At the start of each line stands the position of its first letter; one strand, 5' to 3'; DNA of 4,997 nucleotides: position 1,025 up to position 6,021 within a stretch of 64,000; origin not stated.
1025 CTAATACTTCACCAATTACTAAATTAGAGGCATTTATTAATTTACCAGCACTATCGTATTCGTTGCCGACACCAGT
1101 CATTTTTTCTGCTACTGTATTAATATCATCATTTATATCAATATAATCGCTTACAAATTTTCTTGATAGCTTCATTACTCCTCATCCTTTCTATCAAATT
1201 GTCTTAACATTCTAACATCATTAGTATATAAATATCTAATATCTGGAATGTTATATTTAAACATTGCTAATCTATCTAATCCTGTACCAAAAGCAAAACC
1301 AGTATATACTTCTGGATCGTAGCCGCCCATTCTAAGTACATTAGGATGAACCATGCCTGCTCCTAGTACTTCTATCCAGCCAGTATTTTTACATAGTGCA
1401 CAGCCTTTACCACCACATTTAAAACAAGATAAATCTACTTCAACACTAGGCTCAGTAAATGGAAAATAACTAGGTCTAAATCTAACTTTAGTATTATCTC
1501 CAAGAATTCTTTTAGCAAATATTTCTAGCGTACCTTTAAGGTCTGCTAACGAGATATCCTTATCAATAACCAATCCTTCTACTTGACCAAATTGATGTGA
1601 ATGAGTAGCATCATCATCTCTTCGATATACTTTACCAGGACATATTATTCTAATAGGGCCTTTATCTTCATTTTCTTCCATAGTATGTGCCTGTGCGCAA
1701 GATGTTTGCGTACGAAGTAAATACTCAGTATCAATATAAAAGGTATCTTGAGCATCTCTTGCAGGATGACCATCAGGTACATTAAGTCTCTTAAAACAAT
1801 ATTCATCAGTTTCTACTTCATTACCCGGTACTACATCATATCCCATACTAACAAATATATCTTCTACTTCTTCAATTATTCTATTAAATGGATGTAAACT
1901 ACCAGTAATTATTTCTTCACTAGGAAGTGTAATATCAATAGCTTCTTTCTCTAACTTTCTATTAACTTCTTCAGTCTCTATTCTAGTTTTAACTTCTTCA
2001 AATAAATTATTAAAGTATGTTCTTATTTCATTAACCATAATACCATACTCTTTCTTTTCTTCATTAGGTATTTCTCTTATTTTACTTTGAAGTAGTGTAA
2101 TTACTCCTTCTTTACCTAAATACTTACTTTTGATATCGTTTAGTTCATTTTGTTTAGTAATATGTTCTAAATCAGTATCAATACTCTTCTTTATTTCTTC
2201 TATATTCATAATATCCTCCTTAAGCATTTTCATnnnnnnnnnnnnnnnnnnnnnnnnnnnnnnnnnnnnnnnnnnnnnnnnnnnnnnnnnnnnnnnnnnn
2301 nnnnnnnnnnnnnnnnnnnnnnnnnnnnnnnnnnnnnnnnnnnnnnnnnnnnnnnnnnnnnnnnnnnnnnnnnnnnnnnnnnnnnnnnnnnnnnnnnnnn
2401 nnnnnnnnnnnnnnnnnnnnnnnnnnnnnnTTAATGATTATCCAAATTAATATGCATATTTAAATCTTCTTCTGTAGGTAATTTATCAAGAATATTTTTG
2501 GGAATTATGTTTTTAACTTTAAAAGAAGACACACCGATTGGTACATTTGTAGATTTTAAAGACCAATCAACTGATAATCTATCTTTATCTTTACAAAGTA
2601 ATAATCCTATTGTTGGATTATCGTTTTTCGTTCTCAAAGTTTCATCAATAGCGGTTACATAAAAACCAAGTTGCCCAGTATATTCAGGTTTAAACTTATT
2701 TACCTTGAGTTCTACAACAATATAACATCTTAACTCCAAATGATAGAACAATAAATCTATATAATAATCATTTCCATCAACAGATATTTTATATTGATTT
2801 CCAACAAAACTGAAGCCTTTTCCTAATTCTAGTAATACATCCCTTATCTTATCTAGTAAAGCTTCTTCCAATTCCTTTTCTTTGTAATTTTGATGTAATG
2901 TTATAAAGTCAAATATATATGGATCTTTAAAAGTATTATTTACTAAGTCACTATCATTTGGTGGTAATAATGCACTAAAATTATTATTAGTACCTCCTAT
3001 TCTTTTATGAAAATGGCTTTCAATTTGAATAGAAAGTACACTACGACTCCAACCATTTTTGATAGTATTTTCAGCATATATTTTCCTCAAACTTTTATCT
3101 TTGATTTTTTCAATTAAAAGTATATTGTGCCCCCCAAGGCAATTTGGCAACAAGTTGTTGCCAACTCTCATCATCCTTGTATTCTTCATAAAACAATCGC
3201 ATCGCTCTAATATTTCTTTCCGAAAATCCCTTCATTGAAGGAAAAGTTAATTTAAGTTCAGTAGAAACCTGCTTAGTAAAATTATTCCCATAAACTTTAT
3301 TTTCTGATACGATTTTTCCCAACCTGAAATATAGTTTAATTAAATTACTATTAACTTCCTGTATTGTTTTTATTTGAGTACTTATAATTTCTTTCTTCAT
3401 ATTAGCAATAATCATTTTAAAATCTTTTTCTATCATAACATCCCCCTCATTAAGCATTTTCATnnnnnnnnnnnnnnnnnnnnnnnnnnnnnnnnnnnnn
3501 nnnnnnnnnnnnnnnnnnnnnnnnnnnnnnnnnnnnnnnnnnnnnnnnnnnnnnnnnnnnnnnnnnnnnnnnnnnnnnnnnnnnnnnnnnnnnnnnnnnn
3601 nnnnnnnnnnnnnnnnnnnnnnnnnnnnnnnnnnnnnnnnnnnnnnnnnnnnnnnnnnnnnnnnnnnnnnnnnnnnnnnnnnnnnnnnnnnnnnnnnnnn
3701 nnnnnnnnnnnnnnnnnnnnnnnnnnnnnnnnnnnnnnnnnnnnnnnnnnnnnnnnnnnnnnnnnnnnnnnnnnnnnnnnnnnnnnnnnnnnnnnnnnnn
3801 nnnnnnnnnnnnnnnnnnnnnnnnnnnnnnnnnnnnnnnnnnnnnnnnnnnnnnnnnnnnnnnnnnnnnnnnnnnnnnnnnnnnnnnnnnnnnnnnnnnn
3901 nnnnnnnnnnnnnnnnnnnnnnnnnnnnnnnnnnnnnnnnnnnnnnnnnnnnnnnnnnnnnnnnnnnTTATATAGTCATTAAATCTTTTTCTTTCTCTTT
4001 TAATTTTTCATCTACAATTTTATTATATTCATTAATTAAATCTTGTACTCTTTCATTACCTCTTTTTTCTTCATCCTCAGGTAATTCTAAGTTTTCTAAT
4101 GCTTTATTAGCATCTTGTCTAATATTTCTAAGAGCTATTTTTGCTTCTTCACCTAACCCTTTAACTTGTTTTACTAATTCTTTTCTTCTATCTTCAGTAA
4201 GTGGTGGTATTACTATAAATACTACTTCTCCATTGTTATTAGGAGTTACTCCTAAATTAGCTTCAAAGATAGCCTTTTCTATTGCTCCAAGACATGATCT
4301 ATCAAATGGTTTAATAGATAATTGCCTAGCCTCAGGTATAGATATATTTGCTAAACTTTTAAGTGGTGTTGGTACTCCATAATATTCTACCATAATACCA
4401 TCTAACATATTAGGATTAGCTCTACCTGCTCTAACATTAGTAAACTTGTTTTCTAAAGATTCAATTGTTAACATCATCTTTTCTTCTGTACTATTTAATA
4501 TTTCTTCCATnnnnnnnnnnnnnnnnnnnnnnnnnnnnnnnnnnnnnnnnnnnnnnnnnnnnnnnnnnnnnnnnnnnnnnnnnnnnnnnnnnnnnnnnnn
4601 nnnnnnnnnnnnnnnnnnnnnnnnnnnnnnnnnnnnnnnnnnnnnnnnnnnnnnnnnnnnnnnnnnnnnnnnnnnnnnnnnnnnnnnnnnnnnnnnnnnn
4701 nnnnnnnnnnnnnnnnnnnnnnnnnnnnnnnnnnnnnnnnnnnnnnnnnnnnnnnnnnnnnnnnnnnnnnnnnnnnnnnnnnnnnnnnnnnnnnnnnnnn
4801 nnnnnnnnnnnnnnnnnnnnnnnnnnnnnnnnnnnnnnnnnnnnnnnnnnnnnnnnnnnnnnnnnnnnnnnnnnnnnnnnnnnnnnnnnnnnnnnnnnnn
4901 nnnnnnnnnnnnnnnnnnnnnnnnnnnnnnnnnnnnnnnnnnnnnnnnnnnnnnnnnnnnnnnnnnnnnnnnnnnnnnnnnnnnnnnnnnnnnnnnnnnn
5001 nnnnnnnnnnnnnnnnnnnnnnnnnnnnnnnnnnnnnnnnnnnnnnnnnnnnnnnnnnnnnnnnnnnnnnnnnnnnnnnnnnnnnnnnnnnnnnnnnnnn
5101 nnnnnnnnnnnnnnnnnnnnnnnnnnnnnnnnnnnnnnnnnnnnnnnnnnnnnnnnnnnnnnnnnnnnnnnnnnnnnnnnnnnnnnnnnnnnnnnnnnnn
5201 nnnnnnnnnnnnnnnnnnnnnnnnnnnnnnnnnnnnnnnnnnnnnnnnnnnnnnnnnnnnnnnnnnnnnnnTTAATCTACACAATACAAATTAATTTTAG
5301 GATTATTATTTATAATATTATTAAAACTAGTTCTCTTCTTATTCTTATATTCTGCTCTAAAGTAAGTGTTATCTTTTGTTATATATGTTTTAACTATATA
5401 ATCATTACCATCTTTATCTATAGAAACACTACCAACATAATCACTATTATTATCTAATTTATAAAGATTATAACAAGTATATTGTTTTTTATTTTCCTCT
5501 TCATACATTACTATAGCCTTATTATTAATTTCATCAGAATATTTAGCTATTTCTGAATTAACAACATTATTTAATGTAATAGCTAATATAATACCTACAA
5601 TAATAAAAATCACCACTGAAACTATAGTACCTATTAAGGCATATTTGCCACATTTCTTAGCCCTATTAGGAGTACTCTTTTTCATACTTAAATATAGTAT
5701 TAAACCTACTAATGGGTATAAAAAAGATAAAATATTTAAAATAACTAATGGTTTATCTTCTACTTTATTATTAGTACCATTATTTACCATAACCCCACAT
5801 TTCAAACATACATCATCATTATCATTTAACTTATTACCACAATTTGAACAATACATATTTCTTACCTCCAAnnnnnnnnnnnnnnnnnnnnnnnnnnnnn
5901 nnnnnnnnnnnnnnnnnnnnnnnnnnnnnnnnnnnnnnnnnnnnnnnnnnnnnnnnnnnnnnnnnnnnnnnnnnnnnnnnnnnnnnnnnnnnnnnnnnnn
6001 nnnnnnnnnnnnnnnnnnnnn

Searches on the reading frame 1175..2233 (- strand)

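Call 61: search_protein_families(library=pfam, proteins=[window:1175-2233:-], max_evalue=0.001)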
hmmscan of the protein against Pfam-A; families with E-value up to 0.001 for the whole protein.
window:1175-2233:- (352 aa): 2 families
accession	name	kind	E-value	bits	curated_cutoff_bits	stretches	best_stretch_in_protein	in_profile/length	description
PF01409.25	tRNA-synt_2d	-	9.3e-100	333.6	19.8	1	99-346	2-246/246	tRNA synthetases class II core domain (F)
PF02912.23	Phe_tRNA-synt_N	-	3.8e-18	65.7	22.3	1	28-94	3-69/69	Aminoacyl tRNA synthetase class II, N-terminal domain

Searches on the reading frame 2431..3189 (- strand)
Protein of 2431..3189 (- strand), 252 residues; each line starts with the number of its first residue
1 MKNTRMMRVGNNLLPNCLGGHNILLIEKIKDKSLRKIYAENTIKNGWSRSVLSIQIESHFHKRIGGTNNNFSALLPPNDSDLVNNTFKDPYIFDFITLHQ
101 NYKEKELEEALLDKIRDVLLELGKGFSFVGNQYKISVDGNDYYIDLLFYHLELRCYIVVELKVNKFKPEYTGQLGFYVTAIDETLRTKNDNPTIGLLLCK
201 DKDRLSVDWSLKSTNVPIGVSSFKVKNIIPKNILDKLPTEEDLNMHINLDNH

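Call 61: search_protein_families(library=pfam, proteins=[window:2431-3189:-], max_evalue=0.001)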
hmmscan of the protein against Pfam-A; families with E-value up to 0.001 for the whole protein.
window:2431-3189:- (252 aa): 2 families
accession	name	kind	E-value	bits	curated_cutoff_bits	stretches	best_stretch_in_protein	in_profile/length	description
PF06250.17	YhcG_C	-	1.3e-61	207.5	32.5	1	85-238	2-157/157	YhcG PDDEXK nuclease domain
PF17761.7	DUF1016_N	-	3.8e-07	30.7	32.8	1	20-63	95-137/137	DUF1016 N-terminal domain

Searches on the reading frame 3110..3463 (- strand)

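Call 61: search_protein_families(library=pfam, proteins=[window:3110-3463:-], max_evalue=0.001)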
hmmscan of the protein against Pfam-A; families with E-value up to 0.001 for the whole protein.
window:3110-3463:- (117 aa): 1 family
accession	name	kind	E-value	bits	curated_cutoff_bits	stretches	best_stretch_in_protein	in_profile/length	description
PF17761.7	DUF1016_N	-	1.5e-23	83.8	32.8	1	22-112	2-96/137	DUF1016 N-terminal domain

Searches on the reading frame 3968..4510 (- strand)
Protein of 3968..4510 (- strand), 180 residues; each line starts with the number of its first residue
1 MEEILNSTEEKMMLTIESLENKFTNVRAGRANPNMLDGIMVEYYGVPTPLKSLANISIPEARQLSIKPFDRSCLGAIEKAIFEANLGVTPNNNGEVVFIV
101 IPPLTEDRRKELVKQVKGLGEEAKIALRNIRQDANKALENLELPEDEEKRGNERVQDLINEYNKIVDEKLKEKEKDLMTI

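Call 61: search_protein_families(library=pfam, proteins=[window:3968-4510:-], max_evalue=0.001)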
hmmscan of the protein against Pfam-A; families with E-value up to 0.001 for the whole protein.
window:3968-4510:- (180 aa): 1 family
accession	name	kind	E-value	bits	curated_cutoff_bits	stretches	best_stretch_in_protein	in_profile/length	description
PF01765.24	RRF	-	6e-62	208.7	29.7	1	19-178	1-164/164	Ribosome recycling factor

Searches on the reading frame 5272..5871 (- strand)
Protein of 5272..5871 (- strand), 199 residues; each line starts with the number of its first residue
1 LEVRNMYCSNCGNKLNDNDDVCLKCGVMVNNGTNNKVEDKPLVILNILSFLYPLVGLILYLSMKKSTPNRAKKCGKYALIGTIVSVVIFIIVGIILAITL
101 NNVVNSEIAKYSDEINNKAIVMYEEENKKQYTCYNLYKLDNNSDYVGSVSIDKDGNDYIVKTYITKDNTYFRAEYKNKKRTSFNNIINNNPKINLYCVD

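Call 61: search_protein_families(library=pfam, proteins=[window:5272-5871:-], max_evalue=0.001)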
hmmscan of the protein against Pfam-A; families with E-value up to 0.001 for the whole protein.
window:5272-5871:- (199 aa): 1 family
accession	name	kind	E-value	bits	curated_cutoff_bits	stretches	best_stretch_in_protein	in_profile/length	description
PF13240.11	Zn_Ribbon_1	-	0.00014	22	25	1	7-26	1-20/23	zinc-ribbon domain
